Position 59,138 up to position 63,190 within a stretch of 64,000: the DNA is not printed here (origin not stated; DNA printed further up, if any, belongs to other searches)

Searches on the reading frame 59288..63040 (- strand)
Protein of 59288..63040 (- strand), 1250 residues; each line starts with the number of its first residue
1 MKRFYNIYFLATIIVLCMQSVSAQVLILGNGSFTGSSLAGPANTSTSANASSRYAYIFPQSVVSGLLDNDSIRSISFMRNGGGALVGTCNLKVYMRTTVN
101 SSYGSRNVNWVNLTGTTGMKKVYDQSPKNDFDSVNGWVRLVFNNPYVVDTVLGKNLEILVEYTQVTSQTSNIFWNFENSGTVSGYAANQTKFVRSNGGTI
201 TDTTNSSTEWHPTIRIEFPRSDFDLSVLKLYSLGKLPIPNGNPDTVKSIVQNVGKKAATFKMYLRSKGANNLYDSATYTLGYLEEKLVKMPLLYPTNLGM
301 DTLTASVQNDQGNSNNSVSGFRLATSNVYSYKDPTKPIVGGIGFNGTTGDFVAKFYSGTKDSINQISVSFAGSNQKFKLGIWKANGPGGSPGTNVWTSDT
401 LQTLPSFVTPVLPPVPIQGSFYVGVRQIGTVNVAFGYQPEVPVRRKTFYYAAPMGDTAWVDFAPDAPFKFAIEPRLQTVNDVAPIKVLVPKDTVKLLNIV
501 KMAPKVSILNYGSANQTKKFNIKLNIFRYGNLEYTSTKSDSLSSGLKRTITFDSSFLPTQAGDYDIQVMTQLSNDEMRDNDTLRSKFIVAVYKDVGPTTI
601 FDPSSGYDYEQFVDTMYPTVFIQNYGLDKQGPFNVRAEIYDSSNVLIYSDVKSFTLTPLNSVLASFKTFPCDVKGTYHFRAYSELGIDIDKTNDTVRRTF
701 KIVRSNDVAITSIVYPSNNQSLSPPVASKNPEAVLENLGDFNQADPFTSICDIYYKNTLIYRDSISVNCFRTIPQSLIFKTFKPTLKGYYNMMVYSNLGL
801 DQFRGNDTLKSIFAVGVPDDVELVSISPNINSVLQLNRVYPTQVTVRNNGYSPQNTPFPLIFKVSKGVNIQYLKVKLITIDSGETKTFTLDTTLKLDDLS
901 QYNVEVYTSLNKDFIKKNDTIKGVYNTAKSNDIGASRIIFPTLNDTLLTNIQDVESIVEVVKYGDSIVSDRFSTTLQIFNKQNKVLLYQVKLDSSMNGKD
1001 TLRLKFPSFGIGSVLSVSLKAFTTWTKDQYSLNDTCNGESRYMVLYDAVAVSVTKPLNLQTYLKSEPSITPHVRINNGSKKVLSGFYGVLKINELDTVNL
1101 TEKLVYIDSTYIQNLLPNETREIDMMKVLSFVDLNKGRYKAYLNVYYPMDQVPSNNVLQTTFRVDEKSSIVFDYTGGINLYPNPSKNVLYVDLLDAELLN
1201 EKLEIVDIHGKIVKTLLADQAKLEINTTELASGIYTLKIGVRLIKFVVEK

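Call 64: search_protein_families(library=pfam, proteins=[window:59288-63040:-], max_evalue=0.0001)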
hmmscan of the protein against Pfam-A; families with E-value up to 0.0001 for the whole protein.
window:59288-63040:- (1250 aa): 1 family
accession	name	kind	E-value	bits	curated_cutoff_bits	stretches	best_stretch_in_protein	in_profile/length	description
PF18962.6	Por_Secre_tail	-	7.3e-12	45.9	27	1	1180-1240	1-63/75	Secretion system C-terminal sorting domain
